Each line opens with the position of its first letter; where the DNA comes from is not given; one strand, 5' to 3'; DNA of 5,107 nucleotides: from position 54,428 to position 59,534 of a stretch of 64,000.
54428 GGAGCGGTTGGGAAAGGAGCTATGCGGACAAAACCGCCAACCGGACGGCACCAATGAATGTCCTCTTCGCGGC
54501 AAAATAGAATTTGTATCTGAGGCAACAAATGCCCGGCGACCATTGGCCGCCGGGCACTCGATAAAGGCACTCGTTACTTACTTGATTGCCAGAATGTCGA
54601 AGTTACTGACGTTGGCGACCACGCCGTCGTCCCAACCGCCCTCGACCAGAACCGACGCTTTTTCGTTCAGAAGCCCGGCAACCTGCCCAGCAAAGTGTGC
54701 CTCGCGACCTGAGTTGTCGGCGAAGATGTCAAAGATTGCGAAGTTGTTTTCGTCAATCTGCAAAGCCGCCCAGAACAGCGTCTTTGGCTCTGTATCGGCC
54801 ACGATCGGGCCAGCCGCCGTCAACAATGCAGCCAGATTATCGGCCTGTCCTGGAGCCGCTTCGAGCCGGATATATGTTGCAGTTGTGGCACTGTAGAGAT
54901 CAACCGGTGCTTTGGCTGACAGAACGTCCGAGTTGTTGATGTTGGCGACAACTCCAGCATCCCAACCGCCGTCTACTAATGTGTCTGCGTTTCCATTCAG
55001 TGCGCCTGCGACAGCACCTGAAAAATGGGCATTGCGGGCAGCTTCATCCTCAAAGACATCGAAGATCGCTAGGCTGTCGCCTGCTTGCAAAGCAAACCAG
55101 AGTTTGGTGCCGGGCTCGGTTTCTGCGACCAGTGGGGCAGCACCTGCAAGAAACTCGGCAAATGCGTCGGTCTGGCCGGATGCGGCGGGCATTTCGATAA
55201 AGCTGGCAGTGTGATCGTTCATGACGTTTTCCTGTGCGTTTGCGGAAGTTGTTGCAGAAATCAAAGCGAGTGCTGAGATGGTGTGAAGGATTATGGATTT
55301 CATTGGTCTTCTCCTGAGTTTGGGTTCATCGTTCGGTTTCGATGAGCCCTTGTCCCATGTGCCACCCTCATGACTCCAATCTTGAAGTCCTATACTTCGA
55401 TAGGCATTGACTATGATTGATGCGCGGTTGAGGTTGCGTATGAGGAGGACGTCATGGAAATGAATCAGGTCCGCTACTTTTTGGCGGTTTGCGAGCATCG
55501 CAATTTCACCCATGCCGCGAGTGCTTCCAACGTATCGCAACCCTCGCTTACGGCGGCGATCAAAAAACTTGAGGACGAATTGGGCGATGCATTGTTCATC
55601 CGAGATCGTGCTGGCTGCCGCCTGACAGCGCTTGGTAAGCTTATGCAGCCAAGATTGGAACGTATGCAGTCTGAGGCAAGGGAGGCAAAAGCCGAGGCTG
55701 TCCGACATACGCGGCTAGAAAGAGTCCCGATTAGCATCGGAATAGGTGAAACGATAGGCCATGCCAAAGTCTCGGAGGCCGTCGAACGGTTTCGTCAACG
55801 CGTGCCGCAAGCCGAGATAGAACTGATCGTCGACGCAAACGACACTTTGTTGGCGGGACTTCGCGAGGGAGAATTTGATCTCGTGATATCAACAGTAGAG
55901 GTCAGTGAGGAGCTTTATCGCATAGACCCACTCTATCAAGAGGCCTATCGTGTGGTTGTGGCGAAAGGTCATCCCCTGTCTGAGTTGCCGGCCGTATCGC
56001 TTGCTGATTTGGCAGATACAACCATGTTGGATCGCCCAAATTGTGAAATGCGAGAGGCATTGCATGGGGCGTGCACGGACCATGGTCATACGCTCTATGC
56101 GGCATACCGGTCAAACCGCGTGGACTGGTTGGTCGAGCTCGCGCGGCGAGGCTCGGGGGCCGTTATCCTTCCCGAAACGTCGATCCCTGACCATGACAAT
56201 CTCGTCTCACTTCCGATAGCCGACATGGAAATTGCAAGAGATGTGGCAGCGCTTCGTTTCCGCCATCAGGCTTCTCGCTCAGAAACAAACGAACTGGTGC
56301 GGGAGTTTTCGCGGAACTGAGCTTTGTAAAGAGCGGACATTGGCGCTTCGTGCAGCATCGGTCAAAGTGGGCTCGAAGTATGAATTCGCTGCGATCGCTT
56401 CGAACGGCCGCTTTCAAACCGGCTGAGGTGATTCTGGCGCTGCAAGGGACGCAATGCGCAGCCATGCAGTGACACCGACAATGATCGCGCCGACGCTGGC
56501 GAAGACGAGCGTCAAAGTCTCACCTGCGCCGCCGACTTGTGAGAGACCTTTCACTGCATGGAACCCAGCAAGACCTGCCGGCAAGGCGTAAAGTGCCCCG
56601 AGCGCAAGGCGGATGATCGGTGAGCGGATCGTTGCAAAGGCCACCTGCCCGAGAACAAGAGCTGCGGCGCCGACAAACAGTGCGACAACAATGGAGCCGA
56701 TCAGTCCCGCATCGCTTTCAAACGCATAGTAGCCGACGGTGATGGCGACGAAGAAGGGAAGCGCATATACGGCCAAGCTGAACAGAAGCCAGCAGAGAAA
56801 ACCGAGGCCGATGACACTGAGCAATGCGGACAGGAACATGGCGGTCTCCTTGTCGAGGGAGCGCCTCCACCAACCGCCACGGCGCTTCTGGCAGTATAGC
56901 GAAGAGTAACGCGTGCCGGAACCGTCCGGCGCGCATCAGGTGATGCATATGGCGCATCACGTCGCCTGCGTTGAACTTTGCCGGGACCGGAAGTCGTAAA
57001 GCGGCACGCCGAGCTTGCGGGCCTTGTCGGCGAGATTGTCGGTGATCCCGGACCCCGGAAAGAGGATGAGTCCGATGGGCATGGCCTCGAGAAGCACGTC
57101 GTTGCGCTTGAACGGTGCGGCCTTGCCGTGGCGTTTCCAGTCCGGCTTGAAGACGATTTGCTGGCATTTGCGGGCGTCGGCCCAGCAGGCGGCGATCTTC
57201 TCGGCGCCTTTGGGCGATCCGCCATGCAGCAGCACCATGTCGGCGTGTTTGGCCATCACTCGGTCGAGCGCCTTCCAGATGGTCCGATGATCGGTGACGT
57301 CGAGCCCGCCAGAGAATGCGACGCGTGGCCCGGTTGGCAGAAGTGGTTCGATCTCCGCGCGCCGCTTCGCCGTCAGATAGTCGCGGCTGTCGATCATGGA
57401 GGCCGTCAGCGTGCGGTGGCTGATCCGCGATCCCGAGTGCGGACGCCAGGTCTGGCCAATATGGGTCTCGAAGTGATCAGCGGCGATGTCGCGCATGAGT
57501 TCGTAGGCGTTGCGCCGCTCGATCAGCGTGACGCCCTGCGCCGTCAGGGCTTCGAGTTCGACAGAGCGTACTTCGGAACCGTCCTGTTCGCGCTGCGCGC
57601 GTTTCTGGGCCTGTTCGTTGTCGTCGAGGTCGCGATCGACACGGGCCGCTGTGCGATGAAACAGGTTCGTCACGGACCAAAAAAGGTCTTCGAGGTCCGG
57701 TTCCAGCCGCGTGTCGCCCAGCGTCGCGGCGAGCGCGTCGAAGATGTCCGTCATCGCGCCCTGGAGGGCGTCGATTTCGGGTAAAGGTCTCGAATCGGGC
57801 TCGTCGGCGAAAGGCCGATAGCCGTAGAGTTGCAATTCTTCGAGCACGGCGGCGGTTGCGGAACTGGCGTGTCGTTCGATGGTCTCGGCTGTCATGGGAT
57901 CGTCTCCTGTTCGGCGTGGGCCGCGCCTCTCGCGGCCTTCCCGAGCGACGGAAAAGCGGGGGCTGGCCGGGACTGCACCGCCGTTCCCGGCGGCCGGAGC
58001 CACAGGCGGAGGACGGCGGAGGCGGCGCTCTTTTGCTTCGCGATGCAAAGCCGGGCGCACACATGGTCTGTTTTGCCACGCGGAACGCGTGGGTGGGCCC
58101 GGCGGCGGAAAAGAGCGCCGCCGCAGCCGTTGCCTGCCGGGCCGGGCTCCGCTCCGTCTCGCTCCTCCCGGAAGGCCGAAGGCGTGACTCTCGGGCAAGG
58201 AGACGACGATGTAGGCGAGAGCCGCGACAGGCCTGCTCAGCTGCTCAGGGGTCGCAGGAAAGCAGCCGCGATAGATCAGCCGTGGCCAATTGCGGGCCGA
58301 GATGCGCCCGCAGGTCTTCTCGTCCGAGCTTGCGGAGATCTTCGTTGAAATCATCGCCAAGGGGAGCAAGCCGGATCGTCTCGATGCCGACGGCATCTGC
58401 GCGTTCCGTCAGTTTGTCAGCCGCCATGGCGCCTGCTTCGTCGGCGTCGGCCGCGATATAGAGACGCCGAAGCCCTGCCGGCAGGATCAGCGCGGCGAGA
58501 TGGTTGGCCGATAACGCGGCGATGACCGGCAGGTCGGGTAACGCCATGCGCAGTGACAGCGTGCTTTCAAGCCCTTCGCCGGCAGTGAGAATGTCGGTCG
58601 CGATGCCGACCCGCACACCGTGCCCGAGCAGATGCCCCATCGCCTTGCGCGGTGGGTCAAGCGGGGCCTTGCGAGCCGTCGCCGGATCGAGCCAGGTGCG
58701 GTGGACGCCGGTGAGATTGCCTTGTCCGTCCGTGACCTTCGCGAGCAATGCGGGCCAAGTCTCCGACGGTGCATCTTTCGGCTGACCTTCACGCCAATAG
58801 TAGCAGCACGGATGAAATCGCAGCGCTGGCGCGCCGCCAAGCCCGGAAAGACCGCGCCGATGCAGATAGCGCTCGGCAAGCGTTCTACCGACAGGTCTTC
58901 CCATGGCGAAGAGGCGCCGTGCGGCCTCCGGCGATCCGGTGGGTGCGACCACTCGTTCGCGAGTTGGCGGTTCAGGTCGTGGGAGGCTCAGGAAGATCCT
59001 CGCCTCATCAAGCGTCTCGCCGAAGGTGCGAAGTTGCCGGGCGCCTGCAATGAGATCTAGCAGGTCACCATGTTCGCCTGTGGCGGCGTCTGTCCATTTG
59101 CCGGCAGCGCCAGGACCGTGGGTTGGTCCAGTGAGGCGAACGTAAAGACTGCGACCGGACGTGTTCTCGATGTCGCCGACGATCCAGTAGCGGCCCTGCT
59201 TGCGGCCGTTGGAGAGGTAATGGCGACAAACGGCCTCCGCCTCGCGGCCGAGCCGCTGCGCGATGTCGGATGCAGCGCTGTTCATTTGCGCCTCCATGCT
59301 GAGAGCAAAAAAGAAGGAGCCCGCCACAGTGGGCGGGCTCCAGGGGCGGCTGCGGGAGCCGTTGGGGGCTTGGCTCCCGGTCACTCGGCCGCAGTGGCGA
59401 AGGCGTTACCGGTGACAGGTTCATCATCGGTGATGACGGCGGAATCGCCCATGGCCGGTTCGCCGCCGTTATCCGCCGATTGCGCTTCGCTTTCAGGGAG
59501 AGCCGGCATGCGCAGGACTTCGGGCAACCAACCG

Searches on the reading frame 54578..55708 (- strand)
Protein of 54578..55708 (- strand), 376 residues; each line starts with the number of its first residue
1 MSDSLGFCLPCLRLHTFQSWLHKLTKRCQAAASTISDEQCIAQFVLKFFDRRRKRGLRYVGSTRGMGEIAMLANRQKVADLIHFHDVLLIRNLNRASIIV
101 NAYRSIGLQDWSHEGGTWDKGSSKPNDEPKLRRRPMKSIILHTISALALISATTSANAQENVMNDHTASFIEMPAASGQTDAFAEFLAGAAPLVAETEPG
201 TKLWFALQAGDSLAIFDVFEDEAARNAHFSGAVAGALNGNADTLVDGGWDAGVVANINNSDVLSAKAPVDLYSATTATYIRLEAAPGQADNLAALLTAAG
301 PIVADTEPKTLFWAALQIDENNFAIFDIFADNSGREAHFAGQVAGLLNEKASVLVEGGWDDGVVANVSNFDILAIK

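Call 32: search_protein_families(library=pfam, proteins=[window:54578-55708:-], max_evalue=0.001)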
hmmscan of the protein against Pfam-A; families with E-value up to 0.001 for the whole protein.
window:54578-55708:- (376 aa): 1 family
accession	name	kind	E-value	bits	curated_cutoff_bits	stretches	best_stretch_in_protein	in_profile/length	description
PF03992.22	ABM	-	4.2e-05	24.1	23.1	0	171-230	6-68/78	Antibiotic biosynthesis monooxygenase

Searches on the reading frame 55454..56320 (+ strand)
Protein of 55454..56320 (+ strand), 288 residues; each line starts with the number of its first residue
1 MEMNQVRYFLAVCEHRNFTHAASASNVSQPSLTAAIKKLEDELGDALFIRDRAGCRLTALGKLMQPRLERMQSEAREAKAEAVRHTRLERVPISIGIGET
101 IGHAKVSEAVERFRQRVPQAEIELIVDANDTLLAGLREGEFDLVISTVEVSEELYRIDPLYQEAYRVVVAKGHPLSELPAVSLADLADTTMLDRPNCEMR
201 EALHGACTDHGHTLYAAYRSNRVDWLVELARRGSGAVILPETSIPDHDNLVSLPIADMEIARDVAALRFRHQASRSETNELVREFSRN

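Call 32: search_protein_families(library=pfam, proteins=[window:55454-56320:+], max_evalue=0.001)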
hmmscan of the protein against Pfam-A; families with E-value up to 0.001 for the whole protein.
window:55454-56320:+ (288 aa): 2 families
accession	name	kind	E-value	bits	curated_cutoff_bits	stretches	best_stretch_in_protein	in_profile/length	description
PF03466.25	LysR_substrate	-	1.5e-34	119.7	28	1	92-282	7-201/209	LysR substrate binding domain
PF00126.33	HTH_1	-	2.8e-20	72.5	26.6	1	3-61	1-59/60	Bacterial regulatory helix-turn-helix protein, lysR family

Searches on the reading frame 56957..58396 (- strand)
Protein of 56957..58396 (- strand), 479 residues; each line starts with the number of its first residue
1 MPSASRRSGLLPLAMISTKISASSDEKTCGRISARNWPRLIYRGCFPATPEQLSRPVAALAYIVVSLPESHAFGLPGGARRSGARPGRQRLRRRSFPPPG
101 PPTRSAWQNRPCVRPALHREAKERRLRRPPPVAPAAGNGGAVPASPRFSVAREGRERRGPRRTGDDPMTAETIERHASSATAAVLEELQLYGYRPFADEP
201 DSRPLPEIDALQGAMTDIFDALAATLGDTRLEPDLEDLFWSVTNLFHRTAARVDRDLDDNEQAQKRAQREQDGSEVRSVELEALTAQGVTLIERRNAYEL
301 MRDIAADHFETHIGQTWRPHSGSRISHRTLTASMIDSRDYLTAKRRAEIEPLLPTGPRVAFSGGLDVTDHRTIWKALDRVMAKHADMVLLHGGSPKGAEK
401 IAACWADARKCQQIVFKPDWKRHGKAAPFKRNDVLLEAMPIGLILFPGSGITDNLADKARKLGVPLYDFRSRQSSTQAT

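Call 32: search_protein_families(library=pfam, proteins=[window:56957-58396:-], max_evalue=0.001)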
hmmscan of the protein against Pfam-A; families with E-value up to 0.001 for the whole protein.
window:56957-58396:- (479 aa): 1 family
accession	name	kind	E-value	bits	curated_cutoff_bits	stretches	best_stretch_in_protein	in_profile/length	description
PF10686.14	YAcAr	-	3.9e-29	100.7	28.2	1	357-423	1-66/66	YspA, cpYpsA-related SLOG family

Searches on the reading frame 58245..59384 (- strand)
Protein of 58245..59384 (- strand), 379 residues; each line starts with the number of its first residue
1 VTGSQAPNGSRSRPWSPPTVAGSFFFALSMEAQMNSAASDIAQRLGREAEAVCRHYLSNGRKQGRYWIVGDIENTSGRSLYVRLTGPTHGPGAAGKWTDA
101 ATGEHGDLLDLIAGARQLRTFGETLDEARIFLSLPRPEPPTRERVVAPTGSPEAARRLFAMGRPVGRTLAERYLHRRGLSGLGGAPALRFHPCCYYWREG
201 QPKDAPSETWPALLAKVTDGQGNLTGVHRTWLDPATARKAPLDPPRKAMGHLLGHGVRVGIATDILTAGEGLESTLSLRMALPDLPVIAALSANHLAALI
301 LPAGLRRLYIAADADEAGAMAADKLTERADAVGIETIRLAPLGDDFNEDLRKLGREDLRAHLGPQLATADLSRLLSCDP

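Call 32: search_protein_families(library=pfam, proteins=[window:58245-59384:-], max_evalue=0.001)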
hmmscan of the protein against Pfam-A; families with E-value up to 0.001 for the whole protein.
window:58245-59384:- (379 aa): 3 families
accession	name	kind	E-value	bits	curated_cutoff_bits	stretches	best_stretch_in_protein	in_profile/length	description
PF23639.1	DUF7146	-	1.8e-36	125.1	27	1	150-258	2-104/105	Domain of unknown function (DUF7146)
PF13362.12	Toprim_3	-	6.2e-19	68.7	27.2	1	267-356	3-95/95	Toprim domain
PF13155.12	Toprim_2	-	0.00022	22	22.1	1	305-350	42-88/88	Toprim-like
